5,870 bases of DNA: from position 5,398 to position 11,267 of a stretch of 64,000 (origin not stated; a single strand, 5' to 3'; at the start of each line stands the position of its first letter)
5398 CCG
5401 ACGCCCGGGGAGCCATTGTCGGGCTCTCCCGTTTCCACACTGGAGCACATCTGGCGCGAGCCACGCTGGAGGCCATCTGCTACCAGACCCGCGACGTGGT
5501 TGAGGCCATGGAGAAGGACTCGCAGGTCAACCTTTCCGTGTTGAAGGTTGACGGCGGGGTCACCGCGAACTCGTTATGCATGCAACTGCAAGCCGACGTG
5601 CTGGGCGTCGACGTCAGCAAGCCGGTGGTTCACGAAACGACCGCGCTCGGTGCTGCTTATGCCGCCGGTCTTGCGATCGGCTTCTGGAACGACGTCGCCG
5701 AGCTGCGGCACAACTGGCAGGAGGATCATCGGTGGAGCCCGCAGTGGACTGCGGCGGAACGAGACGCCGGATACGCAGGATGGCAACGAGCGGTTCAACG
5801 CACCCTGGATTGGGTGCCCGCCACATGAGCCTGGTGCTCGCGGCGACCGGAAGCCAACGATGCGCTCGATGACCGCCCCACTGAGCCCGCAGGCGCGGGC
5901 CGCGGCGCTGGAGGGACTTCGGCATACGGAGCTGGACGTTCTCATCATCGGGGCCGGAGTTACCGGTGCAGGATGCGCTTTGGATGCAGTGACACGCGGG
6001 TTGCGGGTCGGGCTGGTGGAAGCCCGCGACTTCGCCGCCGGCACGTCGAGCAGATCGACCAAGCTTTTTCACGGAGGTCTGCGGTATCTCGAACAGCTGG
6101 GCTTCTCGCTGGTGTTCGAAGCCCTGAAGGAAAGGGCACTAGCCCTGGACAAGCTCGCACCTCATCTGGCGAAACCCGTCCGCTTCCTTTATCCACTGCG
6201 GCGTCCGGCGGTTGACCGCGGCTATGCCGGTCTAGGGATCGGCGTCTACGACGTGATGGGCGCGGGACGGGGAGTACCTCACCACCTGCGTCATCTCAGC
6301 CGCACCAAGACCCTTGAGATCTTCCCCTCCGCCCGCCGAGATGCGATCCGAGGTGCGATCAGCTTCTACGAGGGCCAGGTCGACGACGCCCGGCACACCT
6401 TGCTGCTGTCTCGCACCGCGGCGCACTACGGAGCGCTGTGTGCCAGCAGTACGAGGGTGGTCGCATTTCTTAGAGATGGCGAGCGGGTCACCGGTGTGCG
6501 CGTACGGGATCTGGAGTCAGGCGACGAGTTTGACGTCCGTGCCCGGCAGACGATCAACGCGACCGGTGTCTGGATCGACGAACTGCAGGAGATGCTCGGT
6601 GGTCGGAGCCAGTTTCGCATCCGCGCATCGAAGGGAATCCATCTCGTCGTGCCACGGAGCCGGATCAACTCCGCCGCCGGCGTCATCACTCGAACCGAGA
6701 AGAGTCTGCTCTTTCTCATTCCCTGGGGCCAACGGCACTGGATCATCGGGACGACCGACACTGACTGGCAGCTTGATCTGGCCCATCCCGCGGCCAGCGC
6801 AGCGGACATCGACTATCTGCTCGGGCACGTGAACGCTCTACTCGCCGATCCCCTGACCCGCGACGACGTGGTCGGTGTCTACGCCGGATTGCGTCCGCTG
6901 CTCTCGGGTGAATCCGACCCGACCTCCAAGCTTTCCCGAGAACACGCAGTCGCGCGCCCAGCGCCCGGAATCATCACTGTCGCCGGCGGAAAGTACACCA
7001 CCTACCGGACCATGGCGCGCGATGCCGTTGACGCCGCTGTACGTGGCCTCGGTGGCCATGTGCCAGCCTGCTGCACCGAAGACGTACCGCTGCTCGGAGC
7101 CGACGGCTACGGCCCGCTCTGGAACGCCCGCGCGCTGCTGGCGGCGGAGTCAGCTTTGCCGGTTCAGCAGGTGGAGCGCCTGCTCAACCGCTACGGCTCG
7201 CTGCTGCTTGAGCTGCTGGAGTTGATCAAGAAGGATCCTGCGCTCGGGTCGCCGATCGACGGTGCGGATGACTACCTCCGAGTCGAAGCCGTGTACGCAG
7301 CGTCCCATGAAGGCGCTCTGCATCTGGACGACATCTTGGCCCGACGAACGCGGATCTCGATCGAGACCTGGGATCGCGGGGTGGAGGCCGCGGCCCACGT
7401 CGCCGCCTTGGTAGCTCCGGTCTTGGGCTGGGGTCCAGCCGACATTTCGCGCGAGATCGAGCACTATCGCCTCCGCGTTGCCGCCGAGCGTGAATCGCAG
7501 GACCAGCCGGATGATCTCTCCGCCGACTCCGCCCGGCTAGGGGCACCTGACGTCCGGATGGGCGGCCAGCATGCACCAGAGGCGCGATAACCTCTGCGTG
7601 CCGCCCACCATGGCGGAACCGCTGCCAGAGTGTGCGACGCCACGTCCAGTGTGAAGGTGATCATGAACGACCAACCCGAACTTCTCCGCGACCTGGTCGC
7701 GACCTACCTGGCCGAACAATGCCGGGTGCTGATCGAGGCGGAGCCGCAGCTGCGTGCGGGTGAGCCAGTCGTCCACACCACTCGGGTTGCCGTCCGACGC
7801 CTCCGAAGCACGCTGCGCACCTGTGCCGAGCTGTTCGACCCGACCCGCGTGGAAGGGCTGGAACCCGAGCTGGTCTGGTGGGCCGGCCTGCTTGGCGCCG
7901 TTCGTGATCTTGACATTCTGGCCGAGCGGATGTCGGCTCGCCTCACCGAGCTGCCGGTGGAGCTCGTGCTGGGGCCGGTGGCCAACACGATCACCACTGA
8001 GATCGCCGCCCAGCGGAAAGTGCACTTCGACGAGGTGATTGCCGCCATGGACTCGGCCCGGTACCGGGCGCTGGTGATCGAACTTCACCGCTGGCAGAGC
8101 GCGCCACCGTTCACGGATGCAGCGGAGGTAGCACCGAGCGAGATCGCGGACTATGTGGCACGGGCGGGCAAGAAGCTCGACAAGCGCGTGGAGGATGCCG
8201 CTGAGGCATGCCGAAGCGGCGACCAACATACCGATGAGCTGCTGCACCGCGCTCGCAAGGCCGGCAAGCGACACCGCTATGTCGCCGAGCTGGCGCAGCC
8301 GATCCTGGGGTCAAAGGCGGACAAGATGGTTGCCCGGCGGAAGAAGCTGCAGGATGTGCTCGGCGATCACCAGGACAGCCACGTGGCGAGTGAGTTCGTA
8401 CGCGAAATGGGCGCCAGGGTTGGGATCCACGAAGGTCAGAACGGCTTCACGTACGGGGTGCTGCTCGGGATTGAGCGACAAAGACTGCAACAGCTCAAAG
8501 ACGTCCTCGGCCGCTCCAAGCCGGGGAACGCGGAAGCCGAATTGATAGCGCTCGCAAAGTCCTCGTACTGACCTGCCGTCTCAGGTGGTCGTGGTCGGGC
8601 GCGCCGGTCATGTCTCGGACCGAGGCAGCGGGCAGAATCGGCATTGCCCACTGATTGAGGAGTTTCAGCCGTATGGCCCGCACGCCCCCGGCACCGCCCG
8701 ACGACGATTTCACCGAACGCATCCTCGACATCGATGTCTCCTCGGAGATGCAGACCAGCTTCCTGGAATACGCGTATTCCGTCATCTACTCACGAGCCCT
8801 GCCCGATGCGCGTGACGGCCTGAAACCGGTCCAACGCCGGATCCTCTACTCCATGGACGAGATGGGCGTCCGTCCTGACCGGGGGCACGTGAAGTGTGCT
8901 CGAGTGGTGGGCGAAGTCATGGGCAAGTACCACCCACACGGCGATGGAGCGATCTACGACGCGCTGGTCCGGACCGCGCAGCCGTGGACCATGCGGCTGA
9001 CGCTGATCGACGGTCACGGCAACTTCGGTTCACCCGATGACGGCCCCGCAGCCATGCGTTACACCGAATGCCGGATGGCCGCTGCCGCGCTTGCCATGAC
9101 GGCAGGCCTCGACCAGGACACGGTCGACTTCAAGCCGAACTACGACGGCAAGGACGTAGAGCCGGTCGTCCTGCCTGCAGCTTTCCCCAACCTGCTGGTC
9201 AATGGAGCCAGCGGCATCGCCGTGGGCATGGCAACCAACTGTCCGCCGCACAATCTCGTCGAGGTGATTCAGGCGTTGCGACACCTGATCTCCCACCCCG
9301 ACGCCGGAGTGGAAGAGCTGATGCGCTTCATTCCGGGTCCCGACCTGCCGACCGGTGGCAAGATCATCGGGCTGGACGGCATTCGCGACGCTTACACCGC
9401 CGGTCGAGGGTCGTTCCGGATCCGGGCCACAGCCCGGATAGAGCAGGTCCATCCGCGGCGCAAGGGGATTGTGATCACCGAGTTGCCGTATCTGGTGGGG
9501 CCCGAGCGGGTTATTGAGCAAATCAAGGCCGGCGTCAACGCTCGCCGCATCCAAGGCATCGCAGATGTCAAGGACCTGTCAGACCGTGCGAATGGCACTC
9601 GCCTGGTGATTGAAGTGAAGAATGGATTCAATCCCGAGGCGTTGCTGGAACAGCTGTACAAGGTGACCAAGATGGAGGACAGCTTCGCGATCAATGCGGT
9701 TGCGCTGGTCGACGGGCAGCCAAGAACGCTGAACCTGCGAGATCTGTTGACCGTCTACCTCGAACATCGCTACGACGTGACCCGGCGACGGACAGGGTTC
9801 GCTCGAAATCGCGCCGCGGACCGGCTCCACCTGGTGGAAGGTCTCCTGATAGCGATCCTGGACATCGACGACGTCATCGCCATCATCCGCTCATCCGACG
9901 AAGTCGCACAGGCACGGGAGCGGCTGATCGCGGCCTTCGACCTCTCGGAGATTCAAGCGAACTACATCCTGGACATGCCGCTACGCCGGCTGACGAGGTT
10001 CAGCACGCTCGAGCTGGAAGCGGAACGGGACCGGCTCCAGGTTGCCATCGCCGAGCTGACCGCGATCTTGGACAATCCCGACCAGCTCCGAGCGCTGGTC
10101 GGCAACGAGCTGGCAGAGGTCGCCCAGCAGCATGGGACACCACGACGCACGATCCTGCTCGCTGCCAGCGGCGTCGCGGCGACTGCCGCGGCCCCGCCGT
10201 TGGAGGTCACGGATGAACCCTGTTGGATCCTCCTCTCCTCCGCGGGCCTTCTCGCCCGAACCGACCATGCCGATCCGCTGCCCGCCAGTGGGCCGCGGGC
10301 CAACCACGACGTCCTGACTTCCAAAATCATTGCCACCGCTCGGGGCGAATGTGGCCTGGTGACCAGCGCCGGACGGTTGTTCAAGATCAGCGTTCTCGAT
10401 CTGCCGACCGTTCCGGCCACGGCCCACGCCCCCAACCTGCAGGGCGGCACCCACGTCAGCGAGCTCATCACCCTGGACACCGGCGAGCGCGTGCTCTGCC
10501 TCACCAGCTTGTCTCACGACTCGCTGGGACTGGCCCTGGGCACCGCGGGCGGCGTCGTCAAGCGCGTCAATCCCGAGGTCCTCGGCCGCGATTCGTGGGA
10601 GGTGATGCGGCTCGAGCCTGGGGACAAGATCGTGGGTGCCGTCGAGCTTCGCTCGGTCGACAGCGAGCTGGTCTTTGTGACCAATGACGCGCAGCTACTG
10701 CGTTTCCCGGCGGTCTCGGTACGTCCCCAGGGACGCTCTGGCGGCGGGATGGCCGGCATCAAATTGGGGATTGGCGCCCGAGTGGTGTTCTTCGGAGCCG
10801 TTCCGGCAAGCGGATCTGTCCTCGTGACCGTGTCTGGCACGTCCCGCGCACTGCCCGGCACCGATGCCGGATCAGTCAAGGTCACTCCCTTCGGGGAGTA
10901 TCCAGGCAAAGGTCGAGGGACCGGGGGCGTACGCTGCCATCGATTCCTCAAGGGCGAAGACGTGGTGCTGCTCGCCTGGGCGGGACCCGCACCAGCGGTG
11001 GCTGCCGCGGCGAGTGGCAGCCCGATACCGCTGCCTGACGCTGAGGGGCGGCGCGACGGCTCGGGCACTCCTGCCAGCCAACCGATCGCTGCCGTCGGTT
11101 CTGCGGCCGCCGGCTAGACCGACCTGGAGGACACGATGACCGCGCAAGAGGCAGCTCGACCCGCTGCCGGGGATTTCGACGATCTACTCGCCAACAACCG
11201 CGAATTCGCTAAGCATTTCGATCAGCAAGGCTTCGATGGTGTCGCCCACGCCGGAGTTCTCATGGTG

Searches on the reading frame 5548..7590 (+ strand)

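Call 8: search_protein_families(library=pfam, proteins=[window:5548-7590:+], max_evalue=0.001)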
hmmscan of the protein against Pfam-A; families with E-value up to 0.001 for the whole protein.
window:5548-7590:+ (680 aa): 5 families
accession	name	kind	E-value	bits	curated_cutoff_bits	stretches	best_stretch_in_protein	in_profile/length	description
PF01266.30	DAO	-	5.6e-53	181.1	27.9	1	130-486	1-352/353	FAD dependent oxidoreductase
PF16901.10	DAO_C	-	2.4e-34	118.4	31.4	1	508-631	1-124/126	C-terminal domain of alpha-glycerophosphate oxidase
PF12831.13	FAD_oxidored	-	3.5e-08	33.6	27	1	130-171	1-42/416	FAD dependent oxidoreductase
PF01494.25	FAD_binding_3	-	7.1e-08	32.5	22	1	128-395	1-220/349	FAD binding domain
PF00890.30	FAD_binding_2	-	1.1e-07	31.9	20.4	0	293-349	154-212/414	FAD binding domain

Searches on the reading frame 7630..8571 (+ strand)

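Call 8: search_protein_families(library=pfam, proteins=[window:7630-8571:+], max_evalue=0.001)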
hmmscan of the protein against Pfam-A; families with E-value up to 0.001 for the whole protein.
window:7630-8571:+ (313 aa): 1 family
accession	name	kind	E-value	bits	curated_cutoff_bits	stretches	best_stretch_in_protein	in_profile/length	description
PF05235.19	CHAD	-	2.1e-53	182.1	25.6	1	26-258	2-228/228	CHAD domain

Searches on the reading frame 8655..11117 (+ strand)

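Call 8: search_protein_families(library=pfam, proteins=[window:8655-11117:+], max_evalue=0.001)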
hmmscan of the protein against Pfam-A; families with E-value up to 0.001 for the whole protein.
window:8655-11117:+ (820 aa): 2 families
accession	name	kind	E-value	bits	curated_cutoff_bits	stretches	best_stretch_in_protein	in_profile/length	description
PF00521.26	DNA_topoisoIV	-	8e-151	503.2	31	1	47-486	1-431/432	DNA gyrase/topoisomerase IV, subunit A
PF03989.18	DNA_gyraseA_C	-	1.4e-14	53.7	27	1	671-712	2-43/48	DNA gyrase C-terminal domain, beta-propeller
